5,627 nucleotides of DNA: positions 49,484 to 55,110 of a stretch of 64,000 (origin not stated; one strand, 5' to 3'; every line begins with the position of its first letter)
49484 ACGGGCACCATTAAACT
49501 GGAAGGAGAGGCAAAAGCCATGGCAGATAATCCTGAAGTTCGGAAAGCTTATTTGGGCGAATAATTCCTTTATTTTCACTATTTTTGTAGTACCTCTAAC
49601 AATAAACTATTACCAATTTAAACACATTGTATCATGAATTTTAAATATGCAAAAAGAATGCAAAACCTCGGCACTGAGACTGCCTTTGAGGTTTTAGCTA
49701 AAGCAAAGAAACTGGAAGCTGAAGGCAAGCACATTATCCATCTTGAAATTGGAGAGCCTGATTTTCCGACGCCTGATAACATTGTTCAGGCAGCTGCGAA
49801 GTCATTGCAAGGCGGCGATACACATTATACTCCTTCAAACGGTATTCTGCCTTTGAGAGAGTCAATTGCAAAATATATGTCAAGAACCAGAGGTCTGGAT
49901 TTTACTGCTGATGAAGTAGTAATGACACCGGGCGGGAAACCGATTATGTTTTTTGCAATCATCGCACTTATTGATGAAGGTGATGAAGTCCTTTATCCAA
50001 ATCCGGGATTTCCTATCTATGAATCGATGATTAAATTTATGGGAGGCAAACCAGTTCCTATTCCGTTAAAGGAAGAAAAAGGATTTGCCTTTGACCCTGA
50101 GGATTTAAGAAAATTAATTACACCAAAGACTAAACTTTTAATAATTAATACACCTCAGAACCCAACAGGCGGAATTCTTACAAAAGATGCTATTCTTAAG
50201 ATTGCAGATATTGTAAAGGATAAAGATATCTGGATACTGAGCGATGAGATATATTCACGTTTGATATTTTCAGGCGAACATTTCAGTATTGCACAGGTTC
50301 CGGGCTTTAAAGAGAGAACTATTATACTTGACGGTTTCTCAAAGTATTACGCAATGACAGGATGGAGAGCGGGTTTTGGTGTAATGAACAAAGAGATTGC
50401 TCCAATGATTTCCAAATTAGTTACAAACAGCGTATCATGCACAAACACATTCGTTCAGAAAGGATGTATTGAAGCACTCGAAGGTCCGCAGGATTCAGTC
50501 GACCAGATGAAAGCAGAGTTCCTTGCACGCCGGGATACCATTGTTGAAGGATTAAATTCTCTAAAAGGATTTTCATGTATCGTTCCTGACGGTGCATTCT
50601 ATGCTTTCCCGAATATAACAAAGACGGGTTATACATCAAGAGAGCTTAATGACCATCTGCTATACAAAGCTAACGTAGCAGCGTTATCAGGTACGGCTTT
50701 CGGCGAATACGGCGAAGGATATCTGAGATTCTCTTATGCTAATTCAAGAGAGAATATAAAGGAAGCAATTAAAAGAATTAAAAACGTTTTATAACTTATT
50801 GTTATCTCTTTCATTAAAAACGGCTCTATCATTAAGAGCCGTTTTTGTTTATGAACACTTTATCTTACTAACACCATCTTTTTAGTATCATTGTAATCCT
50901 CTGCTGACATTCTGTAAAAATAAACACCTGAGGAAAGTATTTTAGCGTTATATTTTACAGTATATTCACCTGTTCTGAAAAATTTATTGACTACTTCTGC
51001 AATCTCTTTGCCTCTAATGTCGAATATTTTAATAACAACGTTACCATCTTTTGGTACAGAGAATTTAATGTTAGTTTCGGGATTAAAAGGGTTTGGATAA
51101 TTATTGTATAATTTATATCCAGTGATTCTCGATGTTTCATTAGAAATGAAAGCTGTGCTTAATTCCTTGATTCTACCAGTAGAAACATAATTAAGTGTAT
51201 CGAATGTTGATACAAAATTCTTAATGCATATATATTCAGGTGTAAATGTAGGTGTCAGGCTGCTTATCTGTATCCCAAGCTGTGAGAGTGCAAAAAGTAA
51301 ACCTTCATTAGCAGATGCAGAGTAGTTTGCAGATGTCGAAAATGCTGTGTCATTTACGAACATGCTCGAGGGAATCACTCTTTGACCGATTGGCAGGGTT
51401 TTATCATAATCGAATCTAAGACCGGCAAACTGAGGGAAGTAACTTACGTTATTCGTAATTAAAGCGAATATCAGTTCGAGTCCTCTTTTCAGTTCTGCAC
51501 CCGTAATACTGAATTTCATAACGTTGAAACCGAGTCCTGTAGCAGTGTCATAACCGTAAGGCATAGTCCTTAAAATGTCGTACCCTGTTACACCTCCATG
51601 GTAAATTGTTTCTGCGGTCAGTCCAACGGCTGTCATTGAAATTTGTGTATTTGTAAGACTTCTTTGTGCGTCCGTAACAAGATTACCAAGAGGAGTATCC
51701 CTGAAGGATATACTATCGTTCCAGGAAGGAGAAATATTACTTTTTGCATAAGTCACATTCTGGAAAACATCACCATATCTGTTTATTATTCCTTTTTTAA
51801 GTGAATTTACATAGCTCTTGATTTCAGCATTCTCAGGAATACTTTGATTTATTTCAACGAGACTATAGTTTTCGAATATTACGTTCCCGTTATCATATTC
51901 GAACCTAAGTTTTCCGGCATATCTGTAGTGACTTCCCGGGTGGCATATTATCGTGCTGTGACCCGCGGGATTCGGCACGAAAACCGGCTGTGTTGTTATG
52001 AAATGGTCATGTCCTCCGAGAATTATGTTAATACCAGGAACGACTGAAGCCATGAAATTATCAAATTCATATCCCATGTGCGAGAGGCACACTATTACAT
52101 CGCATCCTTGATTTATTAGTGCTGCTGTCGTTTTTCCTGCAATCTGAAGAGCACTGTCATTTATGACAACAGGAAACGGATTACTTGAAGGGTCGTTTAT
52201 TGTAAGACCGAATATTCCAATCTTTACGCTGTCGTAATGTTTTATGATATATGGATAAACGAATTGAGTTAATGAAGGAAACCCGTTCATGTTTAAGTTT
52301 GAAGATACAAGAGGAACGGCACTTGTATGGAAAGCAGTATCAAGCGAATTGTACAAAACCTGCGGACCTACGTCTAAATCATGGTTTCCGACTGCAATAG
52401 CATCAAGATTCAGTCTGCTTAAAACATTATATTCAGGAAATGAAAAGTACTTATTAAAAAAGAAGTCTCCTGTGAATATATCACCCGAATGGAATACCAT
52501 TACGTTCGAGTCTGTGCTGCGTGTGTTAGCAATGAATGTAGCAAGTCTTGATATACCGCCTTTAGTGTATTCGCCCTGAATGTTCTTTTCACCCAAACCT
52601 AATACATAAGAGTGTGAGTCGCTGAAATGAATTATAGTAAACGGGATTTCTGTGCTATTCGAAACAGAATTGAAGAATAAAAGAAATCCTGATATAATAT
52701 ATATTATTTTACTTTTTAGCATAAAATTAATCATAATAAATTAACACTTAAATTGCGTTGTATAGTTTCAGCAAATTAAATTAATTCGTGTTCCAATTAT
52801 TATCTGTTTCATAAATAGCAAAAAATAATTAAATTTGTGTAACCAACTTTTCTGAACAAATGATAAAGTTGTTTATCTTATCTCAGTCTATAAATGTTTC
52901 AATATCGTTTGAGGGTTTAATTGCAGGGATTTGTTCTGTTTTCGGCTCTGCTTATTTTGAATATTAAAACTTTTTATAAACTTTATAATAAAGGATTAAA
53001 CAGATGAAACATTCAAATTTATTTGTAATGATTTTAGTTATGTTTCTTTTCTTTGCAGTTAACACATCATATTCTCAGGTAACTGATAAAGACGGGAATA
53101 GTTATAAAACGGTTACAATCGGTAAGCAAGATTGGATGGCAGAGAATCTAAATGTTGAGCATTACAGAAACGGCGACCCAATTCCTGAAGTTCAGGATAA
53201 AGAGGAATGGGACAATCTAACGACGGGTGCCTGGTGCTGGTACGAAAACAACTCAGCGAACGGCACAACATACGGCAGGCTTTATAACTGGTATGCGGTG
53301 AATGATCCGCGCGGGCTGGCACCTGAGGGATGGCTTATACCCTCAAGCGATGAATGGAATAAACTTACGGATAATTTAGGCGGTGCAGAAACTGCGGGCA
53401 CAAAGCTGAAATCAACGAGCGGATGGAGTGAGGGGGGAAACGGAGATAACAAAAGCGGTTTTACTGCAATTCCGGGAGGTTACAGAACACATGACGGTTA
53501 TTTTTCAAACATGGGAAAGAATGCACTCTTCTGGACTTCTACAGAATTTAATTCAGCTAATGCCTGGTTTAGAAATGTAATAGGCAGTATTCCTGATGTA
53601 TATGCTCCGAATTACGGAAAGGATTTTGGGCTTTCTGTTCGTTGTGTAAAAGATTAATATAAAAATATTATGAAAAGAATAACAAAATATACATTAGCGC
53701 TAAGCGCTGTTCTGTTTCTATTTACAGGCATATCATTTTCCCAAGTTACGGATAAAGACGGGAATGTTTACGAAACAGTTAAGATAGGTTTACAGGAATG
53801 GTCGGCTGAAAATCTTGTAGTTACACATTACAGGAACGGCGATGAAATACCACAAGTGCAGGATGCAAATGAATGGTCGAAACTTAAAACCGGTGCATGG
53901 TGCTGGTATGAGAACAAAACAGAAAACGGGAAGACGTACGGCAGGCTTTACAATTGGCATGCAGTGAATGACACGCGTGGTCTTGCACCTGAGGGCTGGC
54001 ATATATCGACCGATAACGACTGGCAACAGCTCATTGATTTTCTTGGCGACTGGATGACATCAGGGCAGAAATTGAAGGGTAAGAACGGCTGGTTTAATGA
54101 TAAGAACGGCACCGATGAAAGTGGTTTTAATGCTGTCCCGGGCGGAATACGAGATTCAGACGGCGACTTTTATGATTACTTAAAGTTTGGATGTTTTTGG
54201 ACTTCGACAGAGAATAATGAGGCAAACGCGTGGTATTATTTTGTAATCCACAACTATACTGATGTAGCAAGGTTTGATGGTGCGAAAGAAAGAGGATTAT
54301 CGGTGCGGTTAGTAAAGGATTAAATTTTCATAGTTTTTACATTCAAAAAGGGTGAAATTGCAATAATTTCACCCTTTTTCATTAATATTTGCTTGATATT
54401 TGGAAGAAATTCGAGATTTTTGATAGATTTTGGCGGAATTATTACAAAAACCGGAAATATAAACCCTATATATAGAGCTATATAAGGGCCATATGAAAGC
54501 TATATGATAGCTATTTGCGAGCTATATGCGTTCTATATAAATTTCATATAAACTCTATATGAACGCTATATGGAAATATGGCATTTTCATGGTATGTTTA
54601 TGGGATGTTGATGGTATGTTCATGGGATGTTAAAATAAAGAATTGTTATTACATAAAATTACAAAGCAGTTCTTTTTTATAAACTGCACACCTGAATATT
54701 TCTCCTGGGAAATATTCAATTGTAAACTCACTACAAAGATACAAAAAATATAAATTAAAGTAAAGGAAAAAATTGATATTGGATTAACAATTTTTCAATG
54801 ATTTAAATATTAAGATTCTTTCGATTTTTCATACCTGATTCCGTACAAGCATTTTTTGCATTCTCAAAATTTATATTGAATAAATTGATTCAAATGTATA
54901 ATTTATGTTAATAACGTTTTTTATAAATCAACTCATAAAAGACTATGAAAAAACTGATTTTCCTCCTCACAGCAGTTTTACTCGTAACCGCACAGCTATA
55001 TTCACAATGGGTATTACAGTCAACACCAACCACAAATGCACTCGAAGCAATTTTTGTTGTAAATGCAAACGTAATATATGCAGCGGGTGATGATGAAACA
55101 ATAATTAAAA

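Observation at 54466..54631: Tract of roughly 165 bp with about 15 exactly phased 11-bp repeats in two sequence classes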

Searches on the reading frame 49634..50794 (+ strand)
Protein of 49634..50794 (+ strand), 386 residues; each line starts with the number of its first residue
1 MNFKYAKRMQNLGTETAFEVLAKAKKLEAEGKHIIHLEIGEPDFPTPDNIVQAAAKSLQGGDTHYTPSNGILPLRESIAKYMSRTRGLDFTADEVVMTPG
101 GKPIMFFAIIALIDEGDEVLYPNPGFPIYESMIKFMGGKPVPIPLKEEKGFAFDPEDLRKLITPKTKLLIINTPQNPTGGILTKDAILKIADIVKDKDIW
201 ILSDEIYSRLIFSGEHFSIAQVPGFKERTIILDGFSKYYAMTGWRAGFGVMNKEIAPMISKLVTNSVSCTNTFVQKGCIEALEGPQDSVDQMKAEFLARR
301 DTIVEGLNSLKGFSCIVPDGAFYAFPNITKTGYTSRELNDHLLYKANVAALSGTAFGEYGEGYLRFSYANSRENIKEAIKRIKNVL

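Call 5: search_protein_families(library=pfam, proteins=[window:49634-50794:+], max_evalue=0.01)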
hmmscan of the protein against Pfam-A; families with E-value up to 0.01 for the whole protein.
window:49634-50794:+ (386 aa): 4 families
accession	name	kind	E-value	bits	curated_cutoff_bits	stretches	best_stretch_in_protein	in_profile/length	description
PF00155.27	Aminotran_1_2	-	1.5e-71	241.9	19.7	1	33-382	2-361/361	Aminotransferase class I and II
PF01053.26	Cys_Met_Meta_PP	-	3.8e-05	22.8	27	1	92-205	67-174/381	Cys/Met metabolism PLP-dependent enzyme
PF01041.23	DegT_DnrJ_EryC1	-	7.4e-05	22.6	19.8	1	113-204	61-145/360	DegT/DnrJ/EryC1/StrS aminotransferase family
PF00266.25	Aminotran_5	-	0.0052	16.3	21.5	0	93-204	62-175/371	Aminotransferase class-V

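Call 12: find_related_loci(query=window:49634-50794:+, collection=genome_contigs, flank=10000)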
Query window:49634-50794:+ (386 aa) in genome_contigs; peptide patterns used: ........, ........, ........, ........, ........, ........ (x = any residue, [..] = any of these).
600 stretches matched a pattern (row limit reached: there are more); 468 encode a relative of the query (tblastn E <= 1e-3); the best 80 are kept; 80 distinct loci.
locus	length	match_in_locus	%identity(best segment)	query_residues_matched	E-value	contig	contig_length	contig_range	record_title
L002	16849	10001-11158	98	1-386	0e+0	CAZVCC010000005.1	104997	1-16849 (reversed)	MAG TPA_asm: uncultured Ignavibacteriaceae bacterium isolate SRP263991_co1_117 genome assembly, contig: NODE_119_length_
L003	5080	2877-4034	95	1-386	0e+0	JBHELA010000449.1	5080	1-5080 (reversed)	MAG: Ignavibacteria bacterium isolate bin.751 k141_2929182, whole genome shotgun sequence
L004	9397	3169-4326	89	1-386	0e+0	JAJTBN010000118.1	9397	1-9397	MAG: Bacteroidetes bacterium isolate MS_R2_34 NODE_1587_length_9397_cov_5.125027, whole genome shotgun sequence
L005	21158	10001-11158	88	1-386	0e+0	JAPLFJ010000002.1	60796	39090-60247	MAG: Ignavibacteriae bacterium isolate LacPavin_0920_WC57_MAG_36_34 LacPavin_0920_WC57_scaffold_1356916, whole genome sh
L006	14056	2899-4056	91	1-386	0e+0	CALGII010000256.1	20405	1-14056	MAG TPA_asm: uncultured Ignavibacteriae bacterium isolate SRR3330206_bin.142_CONCOCT_v1.1_MAG genome assembly, contig: E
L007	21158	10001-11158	90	1-386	0e+0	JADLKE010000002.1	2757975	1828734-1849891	MAG: Ignavibacteria bacterium isolate DFE_IGN c_000000000104, whole genome shotgun sequence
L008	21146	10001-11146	82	2-383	0e+0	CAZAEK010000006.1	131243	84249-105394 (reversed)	MAG TPA_asm: uncultured Ignavibacterium sp. isolate binchicken_co58_107 genome assembly, contig: NODE_102_length_131243_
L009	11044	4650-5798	81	2-384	0e+0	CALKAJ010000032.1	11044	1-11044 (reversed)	MAG TPA_asm: uncultured Ignavibacteriae bacterium isolate SRR6007446_bin.4_CONCOCT_v1.1_MAG genome assembly, contig: ERZ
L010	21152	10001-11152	81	3-386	0e+0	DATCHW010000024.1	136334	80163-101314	MAG TPA_asm: Ignavibacteria bacterium isolate SMAG_U7843 k141_1126840, whole genome shotgun sequence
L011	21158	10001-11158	80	1-386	0e+0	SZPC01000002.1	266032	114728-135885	Ignavibacteria bacterium CHB1 ZYPT4scaffold_2, whole genome shotgun sequence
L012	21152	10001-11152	79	3-386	0e+0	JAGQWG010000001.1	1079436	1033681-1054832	MAG: Ignavibacteriae bacterium isolate HKST-UBA122 2012-05-30_1_(paired)_contig_415, whole genome shotgun sequence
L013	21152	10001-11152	81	3-386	0e+0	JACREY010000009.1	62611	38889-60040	MAG: Ignavibacteriae bacterium isolate NC_groundwater_1711_Pr3_B-0.1um_37_88 SR-2_scaffold_141_730968, whole genome shot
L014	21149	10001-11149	79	4-386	0e+0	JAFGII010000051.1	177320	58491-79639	MAG: Ignavibacteria bacterium isolate Zod_Metabat.193 k87_5125705, whole genome shotgun sequence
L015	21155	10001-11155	79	3-386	0e+0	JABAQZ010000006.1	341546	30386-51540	MAG: Ignavibacteria bacterium isolate Bin_45 c_000000000112, whole genome shotgun sequence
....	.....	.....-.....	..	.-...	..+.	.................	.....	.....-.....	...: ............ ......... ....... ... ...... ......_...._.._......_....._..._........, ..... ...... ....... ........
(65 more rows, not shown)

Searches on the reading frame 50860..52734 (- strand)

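Call 5: search_protein_families(library=pfam, proteins=[window:50860-52734:-], max_evalue=0.01)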
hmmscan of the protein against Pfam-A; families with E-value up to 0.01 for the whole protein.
window:50860-52734:- (624 aa): 3 families
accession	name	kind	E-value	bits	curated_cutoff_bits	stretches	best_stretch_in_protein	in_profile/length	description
PF02872.23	5_nucleotid_C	-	1.2e-18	68.2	23.6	1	343-474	18-141/158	5'-nucleotidase, C-terminal domain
PF18962.6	Por_Secre_tail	-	3.2e-11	43.8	27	1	546-621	2-74/75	Secretion system C-terminal sorting domain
PF00149.33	Metallophos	-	1.2e-08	36.1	21.5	1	33-244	2-189/191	Calcineurin-like phosphoesterase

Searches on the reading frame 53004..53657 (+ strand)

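Call 5: search_protein_families(library=pfam, proteins=[window:53004-53657:+], max_evalue=0.01)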
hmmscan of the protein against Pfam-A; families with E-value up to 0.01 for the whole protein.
window:53004-53657:+ (217 aa): 1 family
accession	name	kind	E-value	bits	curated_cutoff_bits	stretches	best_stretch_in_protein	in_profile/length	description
PF09603.15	Fib_succ_major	-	3e-51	174.8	33.9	1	37-216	1-187/187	Fibrobacter succinogenes major domain (Fib_succ_major)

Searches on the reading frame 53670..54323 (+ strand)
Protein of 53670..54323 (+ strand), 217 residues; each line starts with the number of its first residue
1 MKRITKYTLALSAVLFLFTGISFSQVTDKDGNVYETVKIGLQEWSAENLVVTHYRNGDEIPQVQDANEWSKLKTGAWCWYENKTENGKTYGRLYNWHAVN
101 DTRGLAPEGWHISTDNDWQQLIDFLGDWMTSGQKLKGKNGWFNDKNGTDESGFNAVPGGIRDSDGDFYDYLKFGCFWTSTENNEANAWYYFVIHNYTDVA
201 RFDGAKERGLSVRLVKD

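Call 5: search_protein_families(library=pfam, proteins=[window:53670-54323:+], max_evalue=0.01)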
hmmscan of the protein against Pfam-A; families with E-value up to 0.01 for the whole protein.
window:53670-54323:+ (217 aa): 1 family
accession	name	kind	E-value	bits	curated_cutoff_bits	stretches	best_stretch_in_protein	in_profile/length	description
PF09603.15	Fib_succ_major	-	4.2e-47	161.3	33.9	1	37-216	1-187/187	Fibrobacter succinogenes major domain (Fib_succ_major)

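Call 54: find_encoding_contigs(protein=window:53670-54323:+, flank=4000, max_places=10)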
Protein window:53670-54323:+ (217 aa): 7 contigs read that carry it; 6 places shown.
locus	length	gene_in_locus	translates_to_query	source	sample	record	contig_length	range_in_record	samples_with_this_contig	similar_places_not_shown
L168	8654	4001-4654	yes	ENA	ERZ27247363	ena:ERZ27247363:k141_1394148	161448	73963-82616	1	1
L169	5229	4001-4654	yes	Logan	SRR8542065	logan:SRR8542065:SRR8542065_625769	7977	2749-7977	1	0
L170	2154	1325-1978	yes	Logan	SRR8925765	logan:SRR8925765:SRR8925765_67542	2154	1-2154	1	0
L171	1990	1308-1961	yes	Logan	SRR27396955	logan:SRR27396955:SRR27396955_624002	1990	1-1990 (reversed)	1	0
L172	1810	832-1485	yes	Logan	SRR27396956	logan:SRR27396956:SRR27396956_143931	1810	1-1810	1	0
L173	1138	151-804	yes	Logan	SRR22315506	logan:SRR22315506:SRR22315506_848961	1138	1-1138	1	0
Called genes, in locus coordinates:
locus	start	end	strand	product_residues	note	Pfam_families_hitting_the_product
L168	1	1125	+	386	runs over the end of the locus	PF00155:Aminotran_1_2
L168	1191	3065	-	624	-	PF00149:Metallophos, PF02872:5_nucleotid_C, PF18962:Por_Secre_tail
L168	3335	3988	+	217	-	PF09603:Fib_succ_major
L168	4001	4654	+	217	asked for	PF09603:Fib_succ_major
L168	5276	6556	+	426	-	PF14870:PSII_BNR (faint), PF18962:Por_Secre_tail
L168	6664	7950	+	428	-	PF02012:BNR (faint), PF14870:PSII_BNR, PF18962:Por_Secre_tail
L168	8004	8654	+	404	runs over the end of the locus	PF25852:DUF6242_C (faint), PF02012:BNR (faint), PF15902:Sortilin-Vps10 (faint), PF18962:Por_Secre_tail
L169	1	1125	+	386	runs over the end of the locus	PF00155:Aminotran_1_2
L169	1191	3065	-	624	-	PF00149:Metallophos, PF02872:5_nucleotid_C, PF18962:Por_Secre_tail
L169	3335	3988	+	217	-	PF09603:Fib_succ_major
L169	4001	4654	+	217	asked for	PF09603:Fib_succ_major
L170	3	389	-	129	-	?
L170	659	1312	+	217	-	PF09603:Fib_succ_major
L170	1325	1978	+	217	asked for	PF09603:Fib_succ_major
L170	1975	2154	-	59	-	?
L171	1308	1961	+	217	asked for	PF09603:Fib_succ_major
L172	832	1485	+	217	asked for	PF09603:Fib_succ_major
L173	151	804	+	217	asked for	PF09603:Fib_succ_major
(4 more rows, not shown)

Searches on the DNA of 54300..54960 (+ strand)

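Call 42: search_rna_families(source=window, start=54300, end=54960, threshold=evalue, max_evalue=1)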
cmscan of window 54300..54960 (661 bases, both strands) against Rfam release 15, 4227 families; matches with E-value up to 1: 5.
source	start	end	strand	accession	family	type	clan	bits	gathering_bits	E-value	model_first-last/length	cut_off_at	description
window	54337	54387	-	RF00979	mir-553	Gene; miRNA;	-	23.7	82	0.053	1-62/62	no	mir-553 microRNA precursor family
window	54335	54387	+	RF00979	mir-553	Gene; miRNA;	-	23.4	82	0.063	1-62/62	no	mir-553 microRNA precursor family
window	54626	54725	+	RF03534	sRNA71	Gene; sRNA;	-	22.9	50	0.62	1-104/104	no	Staphylococcus sRNA71 small RNA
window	54300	54386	+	RF00558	L20_leader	Cis-reg; leader;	-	20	58.7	0.23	45-127/127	5'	Ribosomal protein L20 leader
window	54304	54374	-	RF01626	ceN30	Gene; snRNA; snoRNA; CD-box;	-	17.3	65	0.9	1-73/73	no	Caenorhabditis snoRNA ceN30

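Call 65: search_dna_similar(query=window:54440-54700:+, collection=plasmids, mode=distant, max_evalue=0.01, max_rows=10)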
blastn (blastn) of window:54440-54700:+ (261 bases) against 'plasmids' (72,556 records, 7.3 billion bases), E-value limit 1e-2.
No match.

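Call 66: search_dna_similar(query=window:54440-54700:+, collection=phages, mode=distant, max_evalue=0.01, max_rows=10)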
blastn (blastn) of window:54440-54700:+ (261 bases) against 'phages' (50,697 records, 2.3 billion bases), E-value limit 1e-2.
No match.
